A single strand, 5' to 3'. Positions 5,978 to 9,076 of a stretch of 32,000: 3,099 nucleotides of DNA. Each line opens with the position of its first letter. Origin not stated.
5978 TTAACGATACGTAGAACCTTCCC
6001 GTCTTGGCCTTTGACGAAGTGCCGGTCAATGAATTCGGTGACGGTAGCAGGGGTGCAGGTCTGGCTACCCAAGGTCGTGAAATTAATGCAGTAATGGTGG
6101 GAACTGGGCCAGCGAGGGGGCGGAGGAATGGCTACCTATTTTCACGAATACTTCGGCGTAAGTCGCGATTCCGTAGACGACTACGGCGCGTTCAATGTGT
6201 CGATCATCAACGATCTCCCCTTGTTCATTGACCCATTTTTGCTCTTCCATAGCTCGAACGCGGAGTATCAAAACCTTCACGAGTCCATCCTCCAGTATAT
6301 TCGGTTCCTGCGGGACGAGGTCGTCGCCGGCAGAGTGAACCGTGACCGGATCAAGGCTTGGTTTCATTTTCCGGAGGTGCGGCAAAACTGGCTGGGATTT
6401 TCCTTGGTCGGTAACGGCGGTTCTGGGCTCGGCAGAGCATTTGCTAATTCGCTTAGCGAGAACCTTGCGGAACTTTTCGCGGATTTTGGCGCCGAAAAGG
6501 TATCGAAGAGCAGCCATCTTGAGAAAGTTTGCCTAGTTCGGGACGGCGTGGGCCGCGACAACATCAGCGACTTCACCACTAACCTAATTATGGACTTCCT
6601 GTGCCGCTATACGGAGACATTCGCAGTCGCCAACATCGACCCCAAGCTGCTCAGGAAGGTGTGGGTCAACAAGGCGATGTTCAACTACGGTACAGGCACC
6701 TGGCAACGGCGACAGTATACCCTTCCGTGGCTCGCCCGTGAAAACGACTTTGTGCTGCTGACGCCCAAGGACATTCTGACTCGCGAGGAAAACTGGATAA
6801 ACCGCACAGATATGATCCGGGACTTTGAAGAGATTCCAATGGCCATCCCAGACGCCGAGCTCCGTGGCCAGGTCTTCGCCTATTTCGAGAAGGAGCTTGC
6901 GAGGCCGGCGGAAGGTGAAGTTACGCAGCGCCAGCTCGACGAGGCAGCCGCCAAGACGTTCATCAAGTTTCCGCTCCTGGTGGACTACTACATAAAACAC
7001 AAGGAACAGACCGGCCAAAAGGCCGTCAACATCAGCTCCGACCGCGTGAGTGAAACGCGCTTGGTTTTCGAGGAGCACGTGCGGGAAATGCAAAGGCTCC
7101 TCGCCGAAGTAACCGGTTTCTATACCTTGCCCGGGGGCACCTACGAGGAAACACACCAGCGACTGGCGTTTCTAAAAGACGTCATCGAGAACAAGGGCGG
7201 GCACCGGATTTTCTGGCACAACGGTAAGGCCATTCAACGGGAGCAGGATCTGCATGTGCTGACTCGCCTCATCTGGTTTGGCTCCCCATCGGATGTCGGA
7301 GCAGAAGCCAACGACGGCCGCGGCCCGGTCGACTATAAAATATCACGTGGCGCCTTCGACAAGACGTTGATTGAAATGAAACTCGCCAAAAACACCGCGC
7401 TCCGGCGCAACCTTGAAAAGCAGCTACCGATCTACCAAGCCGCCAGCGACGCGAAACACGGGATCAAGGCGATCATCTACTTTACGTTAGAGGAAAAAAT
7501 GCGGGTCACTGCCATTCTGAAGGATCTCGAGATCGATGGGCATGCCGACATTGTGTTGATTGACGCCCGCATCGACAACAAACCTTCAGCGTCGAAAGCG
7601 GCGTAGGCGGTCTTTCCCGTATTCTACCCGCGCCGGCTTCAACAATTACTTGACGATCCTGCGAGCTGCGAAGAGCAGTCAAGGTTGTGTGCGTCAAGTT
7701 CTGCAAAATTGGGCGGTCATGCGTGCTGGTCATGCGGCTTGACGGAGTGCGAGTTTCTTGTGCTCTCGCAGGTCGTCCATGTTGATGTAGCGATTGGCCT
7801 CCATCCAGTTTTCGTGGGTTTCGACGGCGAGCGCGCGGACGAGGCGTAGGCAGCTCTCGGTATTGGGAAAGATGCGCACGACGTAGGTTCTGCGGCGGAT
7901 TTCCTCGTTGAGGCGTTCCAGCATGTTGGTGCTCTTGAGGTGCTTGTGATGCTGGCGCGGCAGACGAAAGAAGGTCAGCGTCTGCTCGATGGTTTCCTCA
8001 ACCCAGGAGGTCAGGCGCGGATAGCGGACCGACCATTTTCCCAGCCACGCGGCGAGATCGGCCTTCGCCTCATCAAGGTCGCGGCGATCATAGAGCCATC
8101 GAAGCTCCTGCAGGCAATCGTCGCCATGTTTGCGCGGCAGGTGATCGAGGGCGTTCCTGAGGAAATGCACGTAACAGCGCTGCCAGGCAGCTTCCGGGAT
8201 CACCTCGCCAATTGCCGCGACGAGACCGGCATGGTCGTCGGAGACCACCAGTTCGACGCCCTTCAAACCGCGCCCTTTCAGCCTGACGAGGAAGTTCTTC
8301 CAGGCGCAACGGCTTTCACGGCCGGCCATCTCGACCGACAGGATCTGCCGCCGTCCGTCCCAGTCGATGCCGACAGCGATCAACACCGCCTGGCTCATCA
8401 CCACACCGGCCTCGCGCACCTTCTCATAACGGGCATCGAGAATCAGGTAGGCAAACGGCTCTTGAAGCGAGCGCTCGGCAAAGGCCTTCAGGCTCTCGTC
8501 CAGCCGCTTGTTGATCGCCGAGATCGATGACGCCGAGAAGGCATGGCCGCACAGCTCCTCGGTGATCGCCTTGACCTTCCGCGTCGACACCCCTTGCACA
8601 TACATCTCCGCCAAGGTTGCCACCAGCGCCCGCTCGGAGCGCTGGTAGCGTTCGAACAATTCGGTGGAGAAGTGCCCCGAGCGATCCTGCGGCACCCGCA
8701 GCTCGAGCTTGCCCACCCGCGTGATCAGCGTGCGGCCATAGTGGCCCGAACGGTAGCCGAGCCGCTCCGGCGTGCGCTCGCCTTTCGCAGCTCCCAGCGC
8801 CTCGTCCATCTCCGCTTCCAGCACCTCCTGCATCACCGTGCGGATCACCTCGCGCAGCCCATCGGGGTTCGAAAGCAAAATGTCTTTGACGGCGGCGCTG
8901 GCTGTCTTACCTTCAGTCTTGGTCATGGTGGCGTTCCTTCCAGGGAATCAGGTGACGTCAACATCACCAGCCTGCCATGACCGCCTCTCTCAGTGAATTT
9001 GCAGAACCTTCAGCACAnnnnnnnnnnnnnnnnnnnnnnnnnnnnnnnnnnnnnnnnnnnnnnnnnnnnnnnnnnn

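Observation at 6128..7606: Lone 492-aa protein with a RecB/Cas4-type nuclease motif set and an unassignable N-terminal 370 aa: candidate single-gene defence system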

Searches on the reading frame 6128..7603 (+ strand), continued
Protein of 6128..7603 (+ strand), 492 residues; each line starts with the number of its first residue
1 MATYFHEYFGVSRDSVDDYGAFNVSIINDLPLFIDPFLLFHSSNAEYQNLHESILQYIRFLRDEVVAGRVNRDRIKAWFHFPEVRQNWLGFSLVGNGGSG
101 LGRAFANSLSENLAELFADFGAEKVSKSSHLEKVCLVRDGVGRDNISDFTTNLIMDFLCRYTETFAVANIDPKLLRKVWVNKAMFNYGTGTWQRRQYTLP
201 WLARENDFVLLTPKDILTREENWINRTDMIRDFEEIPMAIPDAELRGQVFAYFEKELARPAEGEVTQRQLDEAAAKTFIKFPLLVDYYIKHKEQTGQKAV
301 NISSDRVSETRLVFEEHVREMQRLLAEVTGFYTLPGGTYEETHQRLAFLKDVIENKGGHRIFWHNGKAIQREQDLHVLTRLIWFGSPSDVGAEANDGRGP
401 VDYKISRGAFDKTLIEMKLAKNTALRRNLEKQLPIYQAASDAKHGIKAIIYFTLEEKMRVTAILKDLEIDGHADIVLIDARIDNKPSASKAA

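Call 77: search_protein_families(library=padloc, proteins=[L094:68-2953:+, L094:4576-7608:+, L094:7624-9102:+, L089:5116-6474:+], max_evalue=0.00001)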
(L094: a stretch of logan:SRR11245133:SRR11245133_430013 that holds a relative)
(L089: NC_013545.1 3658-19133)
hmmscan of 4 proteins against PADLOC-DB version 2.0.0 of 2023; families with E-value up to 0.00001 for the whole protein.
L094:68-2953:+ (962 aa): 46 families (the best 25 are shown)
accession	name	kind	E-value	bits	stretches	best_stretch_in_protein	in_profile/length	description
PDLC02619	DrmD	-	9.3e-198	657.3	1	29-663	25-642/872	DrmD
PDLC02500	BrxHI|BrxHII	-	1.8e-67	226.6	2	491-661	510-677/933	BrxHI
PDLC02621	DrmD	-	9.9e-67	224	1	29-587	114-642/1040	DrmD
PDLC02623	DrmD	-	2.2e-58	195.9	2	448-606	519-675/1040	DrmD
PDLC00659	HmaA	-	2.2e-53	179.4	1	30-601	98-657/1176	SNF2 helicase / DEAD-box helicase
PDLC02504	BrxHI|BrxHII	-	1.2e-50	170.5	1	32-653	105-675/971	BrxHII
PDLC02572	DrmA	-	1.3e-46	157.1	1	28-574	110-643/1043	DrmA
PDLC02843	DpdE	-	3e-43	145.9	2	28-217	150-318/1091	DpdE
PDLC02620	DrmD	-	1.3e-42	143.8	1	28-569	91-592/1060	DrmD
PDLC02632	DrmD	-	4e-42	142.5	1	29-573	116-643/662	DrmD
PDLC02840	DpdE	-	1e-39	134.6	2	29-223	152-331/1091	DpdE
PDLC02633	DrmD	-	1.9e-34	116.7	1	28-565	117-640/839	DrmD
PDLC00633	ZorD1|ZorD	-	3.2e-34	116.2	2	33-230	442-633/908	"SWI2/SNF2 helicase, Mrr-like nuclease"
PDLC02846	DpdE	-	7.5e-33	111.5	2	30-198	156-324/1034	DpdE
PDLC02634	DrmD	-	4.4e-31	105.5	1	34-604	89-636/900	DrmD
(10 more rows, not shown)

L094:4576-7608:+ (1011 aa): 23 families
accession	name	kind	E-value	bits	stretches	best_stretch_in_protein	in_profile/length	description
PDLC03646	MTase_III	-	2.8e-203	675.7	3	640-984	686-1023/1057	Type III methyltransferase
PDLC03644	MTase_III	-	2.5e-75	252.3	1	466-817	44-416/542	Type III methyltransferase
PDLC03634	MTase_III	-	3.2e-72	242.3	1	507-786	170-450/621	Type III methyltransferase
PDLC03638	MTase_III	-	2.2e-68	229.3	1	94-838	45-728/816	Type III methyltransferase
PDLC03641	MTase_III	-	2.5e-60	202.8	2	506-785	180-451/657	Type III methyltransferase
PDLC03636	MTase_III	-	6.7e-59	198.1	1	465-848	51-463/575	Type III methyltransferase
PDLC03640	MTase_III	-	8.2e-57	190.9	2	597-798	243-449/654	Type III methyltransferase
PDLC03637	MTase_III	-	4.7e-56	188.5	1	436-783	101-456/513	Type III methyltransferase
PDLC03635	MTase_III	-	2.9e-37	126.7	1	473-797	231-577/708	Type III methyltransferase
PDLC03639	MTase_III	-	5e-37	125.5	2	462-660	89-291/639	Type III methyltransferase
PDLC03642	MTase_III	-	9.7e-37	124.8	1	460-782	82-399/528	Type III methyltransferase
PDLC03643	MTase_III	-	5.1e-28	96.4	1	516-783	3-269/465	Type III methyltransferase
PDLC03278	MTase_II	-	1.2e-22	78.9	2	480-588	18-122/390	Type II methyltransferase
PDLC03354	MTase_II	-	1.7e-20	71.4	1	479-768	81-364/425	Type II methyltransferase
PDLC03645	MTase_III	-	1.3e-19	67.8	2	694-780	435-522/709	Type III methyltransferase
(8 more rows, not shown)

L094:7624-9102:+ (493 aa): 0 families

L089:5116-6474:+ (453 aa): 0 families

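Call 82: get_annotated_region(hit=H16, flank=5000)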
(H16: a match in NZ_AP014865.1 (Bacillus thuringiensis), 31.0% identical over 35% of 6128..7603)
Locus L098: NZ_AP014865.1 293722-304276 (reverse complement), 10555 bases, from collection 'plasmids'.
description: Bacillus thuringiensis serovar tolworthi strain Pasteur Institute Standard strain plasmid pKK1, complete sequence
organism: Bacillus thuringiensis (NCBI taxid 1442)
taxonomy: Bacteria; Bacillota; Bacilli; Bacillales; Bacillaceae; Bacillus; Bacillus thuringiensis
host: -; source: -; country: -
typing (MOB-suite, as given by PLSDB): non-mobilizable; replicon rep_cluster_125,rep_cluster_1721
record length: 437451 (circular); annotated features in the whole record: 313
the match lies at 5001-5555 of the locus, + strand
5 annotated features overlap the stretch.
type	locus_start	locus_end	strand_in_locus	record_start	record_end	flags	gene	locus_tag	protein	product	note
CDS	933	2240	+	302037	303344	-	ltrA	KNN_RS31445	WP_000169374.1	group II intron reverse transcriptase/maturase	GO:0000373 - Group II intron splicing [Evidence IEA]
CDS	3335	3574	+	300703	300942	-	-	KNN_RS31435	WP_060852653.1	hypothetical protein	-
CDS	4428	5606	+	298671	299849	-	-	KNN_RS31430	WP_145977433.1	hypothetical protein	-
CDS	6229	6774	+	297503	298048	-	-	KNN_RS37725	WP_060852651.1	hypothetical protein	-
CDS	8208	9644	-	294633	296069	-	-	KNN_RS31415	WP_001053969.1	IS4-like element IS231C family transposase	GO:0006313 - DNA transposition [Evidence IEA]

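Call 83: get_annotated_region(hit=H15, flank=5000)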
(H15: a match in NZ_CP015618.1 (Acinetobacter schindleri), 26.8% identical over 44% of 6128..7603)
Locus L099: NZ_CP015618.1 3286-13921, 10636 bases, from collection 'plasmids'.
description: Acinetobacter schindleri strain ACE plasmid p3AsACE, complete sequence
organism: Acinetobacter schindleri (NCBI taxid 108981)
taxonomy: Bacteria; Pseudomonadota; Gammaproteobacteria; Moraxellales; Moraxellaceae; Acinetobacter; Acinetobacter schindleri
host: -; source: cell culture; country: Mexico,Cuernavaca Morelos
typing (MOB-suite, as given by PLSDB): non-mobilizable; replicon rep_cluster_1902
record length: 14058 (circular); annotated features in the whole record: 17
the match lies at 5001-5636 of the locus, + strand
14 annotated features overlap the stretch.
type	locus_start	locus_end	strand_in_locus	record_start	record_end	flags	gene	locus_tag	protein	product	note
CDS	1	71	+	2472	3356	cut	-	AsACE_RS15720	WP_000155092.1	Mph(E) family macrolide 2'-phosphotransferase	-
predicted_resistance_gene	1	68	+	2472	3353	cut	mph(E)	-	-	Mph(E) family macrolide 2'-phosphotransferase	predicted by amrfinderplus; class MACROLIDE; identity 100.0%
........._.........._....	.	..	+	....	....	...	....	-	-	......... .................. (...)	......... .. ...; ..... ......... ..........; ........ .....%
CDS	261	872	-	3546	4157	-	-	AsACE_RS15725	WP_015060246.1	recombinase family protein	GO:0006310 - DNA recombination [Evidence IEA]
CDS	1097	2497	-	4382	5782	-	-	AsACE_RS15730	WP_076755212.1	hypothetical protein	-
CDS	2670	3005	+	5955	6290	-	-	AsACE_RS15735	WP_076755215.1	helix-turn-helix domain-containing protein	-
CDS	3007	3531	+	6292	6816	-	-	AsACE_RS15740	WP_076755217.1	type II toxin-antitoxin system PemK/MazF family toxin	-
CDS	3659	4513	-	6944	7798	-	-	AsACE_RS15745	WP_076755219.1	ImmA/IrrE family metallo-endopeptidase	-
CDS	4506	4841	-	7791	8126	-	-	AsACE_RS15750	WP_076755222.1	helix-turn-helix transcriptional regulator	-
CDS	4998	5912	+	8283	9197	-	-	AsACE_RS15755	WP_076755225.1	hypothetical protein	-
CDS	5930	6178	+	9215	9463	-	-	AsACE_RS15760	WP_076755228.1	hypothetical protein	-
CDS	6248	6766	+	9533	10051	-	-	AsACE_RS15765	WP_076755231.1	hypothetical protein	-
CDS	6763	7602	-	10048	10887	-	-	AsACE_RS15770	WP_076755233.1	hypothetical protein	-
CDS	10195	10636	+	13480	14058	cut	-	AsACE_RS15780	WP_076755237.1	plasmid replication DNA-binding protein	-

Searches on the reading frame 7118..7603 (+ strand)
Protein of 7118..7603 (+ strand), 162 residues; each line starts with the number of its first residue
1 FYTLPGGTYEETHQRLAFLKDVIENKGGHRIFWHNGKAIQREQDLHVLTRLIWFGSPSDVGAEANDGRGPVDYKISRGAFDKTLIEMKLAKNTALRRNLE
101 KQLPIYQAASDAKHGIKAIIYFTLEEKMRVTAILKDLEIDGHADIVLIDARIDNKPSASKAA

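Call 34: search_solved_structures(query=A2, max_evalue=10, show_alignments=3)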
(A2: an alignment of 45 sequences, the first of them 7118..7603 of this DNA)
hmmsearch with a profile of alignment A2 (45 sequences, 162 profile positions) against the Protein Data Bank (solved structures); distinct sequences matched with E-value up to 10: 0.

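Call 47: predict_structure(alignment_id=A2)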
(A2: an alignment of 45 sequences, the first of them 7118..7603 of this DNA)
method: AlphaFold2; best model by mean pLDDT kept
length: 162 residues; sequences in the alignment: 45
mean_pLDDT: 90.5   pTM: 0.85
mean pLDDT of the five models: 90.5, 88.4, 87.2, 86.9, 86.1
residues with pLDDT >= 90: 121; 70-90: 31; 50-70: 7; < 50: 3
segments of 3 or more residues with pLDDT < 50: 1-3
pLDDT, mean of each block of 10 residues (from residue 1): 71 97 95 92 92 94 73 93 96 95 86 95 98 97 97 84 62
secondary structure, 60 per line:
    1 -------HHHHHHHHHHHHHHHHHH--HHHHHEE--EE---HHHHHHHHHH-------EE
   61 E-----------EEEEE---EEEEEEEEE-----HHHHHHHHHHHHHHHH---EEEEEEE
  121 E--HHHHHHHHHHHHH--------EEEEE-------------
elements in order: H8-25 H28-32 H42-51 E59-61 E73-77 E81-89 H95-110 E114-121 H124-136 E145-149

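Call 51: fold_search(model_id=the predicted structure, library=pdb)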
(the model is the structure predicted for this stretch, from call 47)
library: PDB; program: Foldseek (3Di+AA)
matches with E <= 10: 913; with E <= 0.001: 0
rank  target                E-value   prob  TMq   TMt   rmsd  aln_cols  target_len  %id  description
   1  6qnz_B                1.7e-02  0.63  0.34  0.13   9.6       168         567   16  Crystal structure of the site-specific DNA nickase N.BspD6I E418A Mutant (released 2020-03-04)
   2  4dap                  1.9e-02  0.87  0.37  0.28   5.9       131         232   10  The structure of Escherichia coli SfsA (released 2013-08-14)
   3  8z4i_A                2.1e-02  0.57  0.29  0.15   6.3       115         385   10  crystal structure of Cdn1 in complex with cA3 (released 2026-02-04)
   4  9u49_A                2.8e-02  0.72  0.35  0.17   5.6       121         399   12  crystal structure of Cdn1 in complex with cA4 (released 2026-02-04)
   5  7thj_E                5.7e-02  0.14  0.18  0.12   8.8       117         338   14  Structure of the yeast clamp loader (Replication Factor C RFC) bound to the sliding clamp (Proliferating Cell Nuclear  (released 2022-02-16)
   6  4zqu_A                6.1e-02  0.35  0.28  0.34   8.7       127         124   10  CdiA-CT/CdiI toxin and immunity complex from Yersinia pseudotuberculosis (released 2015-10-28)
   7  5liq_B                6.9e-02  0.30  0.32  0.12   9.8       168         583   14  The structure of C160S,C508S,C578S mutant of Nt.BspD6I nicking endonuclease at 0.185 nm resolution . (released 2017-08-02)
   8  3bm3_A                8.4e-02  0.41  0.36  0.25  13.4       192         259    9  Restriction endonuclease PspGI-substrate DNA complex (released 2008-09-16)
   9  5lhc_B                8.4e-02  0.41  0.36  0.13   9.6       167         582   15  The structure of D456A mutant of Nt.BspD6I nicking endonuclease at 0.24 nm resolution . (released 2017-08-16)
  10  9iab_B                8.9e-02  0.20  0.25  0.17  15.5       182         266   10  Structure of the Argonaute-associated Cas4 family protein 1 (ACE1) from Chroococcidiopsis thermalis (CtACE1) (released 2025-04-23)
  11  9iab_A                1.3e-01  0.18  0.25  0.17  15.5       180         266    9  Structure of the Argonaute-associated Cas4 family protein 1 (ACE1) from Chroococcidiopsis thermalis (CtACE1) (released 2025-04-23)
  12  9iac_A                1.7e-01  0.13  0.24  0.17  15.9       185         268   10  Structure of the Argonaute-associated Cas4 family protein 1 (ACE1) from Microcystis aeruginosa (MaACE1) (released 2025-04-23)
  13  8q44_A                1.8e-01  0.66  0.33  0.15   4.4        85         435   12  Crystal structure of cA4-bound Can2 (E364R) in complex with oligo-T DNA (released 2023-11-22)
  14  9f9l_A                1.8e-01  0.41  0.31  0.26   8.1        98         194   11  Crystal structure of MUS81-EME1 bound by compound 16. (released 2024-07-03)
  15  9whw_B                1.8e-01  0.12  0.24  0.13  14.7       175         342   10  N-methyltransferase 3 in Chimonanthus praecox (released 2026-04-01)
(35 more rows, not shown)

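Call 53: search_protein_families(library=pfam, alignment_id=A2, max_evalue=10)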
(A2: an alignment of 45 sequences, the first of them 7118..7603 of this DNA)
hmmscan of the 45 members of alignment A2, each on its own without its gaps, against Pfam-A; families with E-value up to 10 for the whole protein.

A. member 1, window:7118-7603:+ (162 aa): 1 family
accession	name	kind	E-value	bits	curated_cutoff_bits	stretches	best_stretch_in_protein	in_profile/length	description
PF18742.7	DpnII-MboI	-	0.097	12.7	27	1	81-131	75-125/150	REase_DpnII-MboI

B. families by the number of members that match (of 45 scanned): 57 families (the first 25 are shown)
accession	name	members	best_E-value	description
PF08011.17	PDDEXK_9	22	5.5e-06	PD-(D/E)XK nuclease superfamily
PF18742.7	DpnII-MboI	10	0.00018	REase_DpnII-MboI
PF04661.18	Pox_I3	2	0.048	Poxvirus I3 ssDNA-binding protein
PF22362.1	Ago_MID_bact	1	0.0076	Argonaute, middle domain, bacteria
PF02707.21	MOSP_N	1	0.01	Major Outer Sheath Protein N-terminal region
PF23302.1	HTH_DNAJC9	1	0.013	DNAJC9 HTH domain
PF18231.7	SerK_C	1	0.016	L-serine kinase SerK, C-terminal domain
PF21394.3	Beta-ketacyl_N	1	0.019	Beta-ketoacyl synthase-like, N-terminal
PF09640.15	DUF2027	1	0.019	Domain of unknown function (DUF2027)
PF08969.16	USP8_dimer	1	0.021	USP8 dimerisation domain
PF15723.11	MqsR_toxin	1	0.028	Motility quorum-sensing regulator, toxin of MqsA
PF19671.4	DUF6174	1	0.03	Family of unknown function (DUF6174)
PF02426.22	MIase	1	0.031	Muconolactone delta-isomerase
PF11976.14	Rad60-SLD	1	0.032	Ubiquitin-2 like Rad60 SUMO-like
PF15983.10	DUF4767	1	0.032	Domain of unknown function (DUF4767)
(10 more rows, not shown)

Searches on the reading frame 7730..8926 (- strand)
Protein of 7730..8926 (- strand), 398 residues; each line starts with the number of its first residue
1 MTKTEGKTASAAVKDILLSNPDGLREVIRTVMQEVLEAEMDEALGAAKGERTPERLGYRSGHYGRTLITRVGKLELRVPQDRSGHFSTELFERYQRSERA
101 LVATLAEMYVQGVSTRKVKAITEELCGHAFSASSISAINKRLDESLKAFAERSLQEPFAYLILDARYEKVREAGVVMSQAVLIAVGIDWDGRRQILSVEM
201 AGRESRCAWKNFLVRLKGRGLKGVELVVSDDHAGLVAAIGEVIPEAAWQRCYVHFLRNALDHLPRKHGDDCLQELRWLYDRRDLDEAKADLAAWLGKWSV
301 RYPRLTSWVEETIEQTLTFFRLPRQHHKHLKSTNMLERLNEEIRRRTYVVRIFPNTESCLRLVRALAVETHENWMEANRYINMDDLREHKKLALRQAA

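Call 11: search_protein_families(library=pfam, proteins=[window:7730-8926:-], max_evalue=0.001)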
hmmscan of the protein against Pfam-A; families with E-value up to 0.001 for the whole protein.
window:7730-8926:- (398 aa): 2 families
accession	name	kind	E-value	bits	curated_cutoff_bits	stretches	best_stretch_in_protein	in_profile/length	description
PF00872.24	Transposase_mut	-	1.1e-163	545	21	1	1-377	1-379/379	Transposase, Mutator family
PF10551.15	MULE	-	0.00012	22.9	27.6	1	163-258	4-99/99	MULE transposase domain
